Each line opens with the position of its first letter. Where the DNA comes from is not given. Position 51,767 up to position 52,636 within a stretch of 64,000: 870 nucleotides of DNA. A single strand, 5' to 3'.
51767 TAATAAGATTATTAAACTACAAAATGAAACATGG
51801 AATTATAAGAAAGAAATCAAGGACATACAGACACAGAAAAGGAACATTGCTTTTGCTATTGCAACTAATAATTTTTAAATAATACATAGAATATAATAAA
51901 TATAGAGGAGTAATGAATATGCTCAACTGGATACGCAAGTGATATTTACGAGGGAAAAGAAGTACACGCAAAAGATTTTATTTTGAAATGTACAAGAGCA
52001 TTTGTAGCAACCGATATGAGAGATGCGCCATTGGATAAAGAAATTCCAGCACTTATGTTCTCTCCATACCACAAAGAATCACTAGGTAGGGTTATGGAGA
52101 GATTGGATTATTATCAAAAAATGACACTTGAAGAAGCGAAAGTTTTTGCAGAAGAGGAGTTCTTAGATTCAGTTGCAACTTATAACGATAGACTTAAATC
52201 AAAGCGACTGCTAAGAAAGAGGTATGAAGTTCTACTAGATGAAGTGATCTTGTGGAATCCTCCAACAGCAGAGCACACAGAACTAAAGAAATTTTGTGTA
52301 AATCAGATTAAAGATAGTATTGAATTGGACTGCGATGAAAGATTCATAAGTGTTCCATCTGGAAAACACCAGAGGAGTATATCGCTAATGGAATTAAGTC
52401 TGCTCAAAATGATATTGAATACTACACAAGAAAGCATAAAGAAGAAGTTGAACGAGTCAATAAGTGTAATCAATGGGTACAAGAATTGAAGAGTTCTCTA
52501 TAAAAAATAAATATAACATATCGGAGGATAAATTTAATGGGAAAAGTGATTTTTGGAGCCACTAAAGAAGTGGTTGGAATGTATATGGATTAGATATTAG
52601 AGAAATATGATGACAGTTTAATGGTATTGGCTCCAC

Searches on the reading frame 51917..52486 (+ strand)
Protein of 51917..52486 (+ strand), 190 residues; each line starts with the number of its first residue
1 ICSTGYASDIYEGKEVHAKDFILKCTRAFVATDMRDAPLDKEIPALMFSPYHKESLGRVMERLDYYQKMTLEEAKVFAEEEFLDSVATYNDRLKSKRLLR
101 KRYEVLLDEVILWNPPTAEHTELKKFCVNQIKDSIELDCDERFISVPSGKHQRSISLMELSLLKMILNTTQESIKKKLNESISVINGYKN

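Call 24: search_protein_families(library=pfam, proteins=[window:51917-52486:+], max_evalue=1)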
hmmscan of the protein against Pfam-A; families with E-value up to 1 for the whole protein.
window:51917-52486:+ (190 aa): 0 families

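Call 40: search_dna_similar(query=window:51917-52486:+, collection=phages, mode=protein, max_rows=15, max_evalue=0.001)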
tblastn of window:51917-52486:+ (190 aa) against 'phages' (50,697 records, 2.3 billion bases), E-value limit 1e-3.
Records with a match: 29; places in all: 29; records where one place covers at least 80% of the query: 0.
Best place of each record, by identity: <60% 29.
By first word of the organism name: Bacillus 18; Streptomyces 3; Pseudomonas 2; Caulobacter 2; Sinorhizobium 2; Bacteriophage 1; Phage 1.
By host as written in the record: Bacillus cereus 4; Bacillus anthracis 2; - 2; Pseudomonas putida 2; Caulobacter crescentus CB15 2; Bacillus megaterium DSM 319 2; Bacillus anthracis Sterne 2; Streptomyces mirabilis NRRL B-2400 2; and 8 more.
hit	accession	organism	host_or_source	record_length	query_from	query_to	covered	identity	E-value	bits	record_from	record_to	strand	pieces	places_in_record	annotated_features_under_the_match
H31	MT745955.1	Bacillus phage J5a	Bacillus anthracis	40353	4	143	74%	47.9%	2e-31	125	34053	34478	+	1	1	hypothetical protein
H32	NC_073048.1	Bacillus phage J5a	Bacillus anthracis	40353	4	143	74%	47.9%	2e-31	125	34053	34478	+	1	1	hypothetical protein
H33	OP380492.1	Bacillus phage Nachito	Bacillus sp. ET1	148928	4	140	72%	37.9%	2e-19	91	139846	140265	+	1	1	hypothetical protein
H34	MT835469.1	Bacteriophage sp.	human fecal samples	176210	4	131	67%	37.4%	4e-12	69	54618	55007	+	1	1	record has no annotation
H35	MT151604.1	Bacillus phage P59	Cytobacillus oceanisediminis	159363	1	147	77%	31.8%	3e-9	61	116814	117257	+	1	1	hypothetical protein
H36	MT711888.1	Pseudomonas phage Dolphis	Pseudomonas putida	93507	4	150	77%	31.3%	6e-12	69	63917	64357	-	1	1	hypothetical protein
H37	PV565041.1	Pseudomonas phage Jeremy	Pseudomonas putida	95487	4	150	77%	31.3%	6e-12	69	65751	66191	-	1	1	hypothetical protein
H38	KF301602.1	Caulobacter phage Cr30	Caulobacter crescentus CB15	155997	4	139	72%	32.9%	3e-11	67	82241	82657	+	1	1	hypothetical protein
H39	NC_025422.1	Caulobacter phage Cr30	Caulobacter crescentus CB15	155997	4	139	72%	32.9%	3e-11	67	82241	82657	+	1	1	hypothetical protein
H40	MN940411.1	Phage f2b1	Staphylococcus aureus ZH 2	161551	4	140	72%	31.9%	1e-12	71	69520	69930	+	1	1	hypothetical protein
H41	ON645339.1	Streptomyces phage Sham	Streptomyces griseus ATCC 10137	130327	3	139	72%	31.9%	3e-8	58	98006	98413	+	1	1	180: hypothetical protein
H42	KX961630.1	Bacillus phage QCM8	-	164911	4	136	70%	32.6%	4e-6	52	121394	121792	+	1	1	hypothetical protein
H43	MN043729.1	Bacillus phage vB_BmeM-Goe8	Bacillus megaterium DSM 319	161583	8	139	69%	32.3%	3e-16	81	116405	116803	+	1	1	hypothetical protein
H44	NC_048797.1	Bacillus phage vB_BmeM-Goe8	Bacillus megaterium DSM 319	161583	8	139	69%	32.3%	3e-16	81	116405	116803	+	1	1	hypothetical protein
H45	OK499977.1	Bacillus phage vB_BanH_Emiliahah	Bacillus anthracis Sterne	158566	4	136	70%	31.9%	1e-5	50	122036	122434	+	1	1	hypothetical protein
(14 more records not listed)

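Call 42: get_annotated_region(hit=H31, flank=300)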
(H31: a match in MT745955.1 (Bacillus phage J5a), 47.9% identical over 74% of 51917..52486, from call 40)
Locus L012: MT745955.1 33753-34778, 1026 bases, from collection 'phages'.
description: Bacillus phage J5a, complete genome.
organism: Bacillus phage J5a (NCBI taxid 2767195)
taxonomy: Viruses; Duplodnaviria; Heunggongvirae; Uroviricota; Caudoviricetes; Wbetavirus
host: Bacillus anthracis; source: farm soil; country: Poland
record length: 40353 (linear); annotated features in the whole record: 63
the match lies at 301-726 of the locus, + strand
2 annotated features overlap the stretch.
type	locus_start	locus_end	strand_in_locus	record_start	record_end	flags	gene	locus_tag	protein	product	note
CDS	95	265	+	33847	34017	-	-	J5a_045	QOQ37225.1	hypothetical protein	-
CDS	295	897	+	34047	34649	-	-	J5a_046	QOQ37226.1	hypothetical protein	-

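Call 63: find_related_loci(query=window:51917-52486:+, collection=viral_contigs, flank=300)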
Query window:51917-52486:+ (190 aa) in viral_contigs; peptide patterns used: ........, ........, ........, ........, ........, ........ (x = any residue, [..] = any of these).
4 stretches matched a pattern, but none encodes a relative of the query by tblastn (E <= 1e-3).

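Call 75: find_encoding_contigs(protein=window:51983-52486:+, flank=1500, max_places=6)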
Protein seq(168 aa) (168 aa): no gene with exactly this product is on record in the collection.

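Call 76: find_encoding_contigs(protein=window:52016-52486:+, flank=1500, max_places=6)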
Protein seq(157 aa) (157 aa): 1 contig read that carries it; 1 place shown.
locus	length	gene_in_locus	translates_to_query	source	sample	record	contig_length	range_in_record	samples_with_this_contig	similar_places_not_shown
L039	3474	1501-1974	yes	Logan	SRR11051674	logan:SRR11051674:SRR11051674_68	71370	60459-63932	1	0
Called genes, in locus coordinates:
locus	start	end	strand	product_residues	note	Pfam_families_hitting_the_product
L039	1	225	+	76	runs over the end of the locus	-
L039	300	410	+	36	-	-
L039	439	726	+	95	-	-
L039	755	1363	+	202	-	-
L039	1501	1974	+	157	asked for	-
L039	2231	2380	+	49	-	PF07874:DUF1660 (weak)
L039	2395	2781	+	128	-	PF18066:Phage_ABA_S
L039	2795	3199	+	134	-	PF09643:YopX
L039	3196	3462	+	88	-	-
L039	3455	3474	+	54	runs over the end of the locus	-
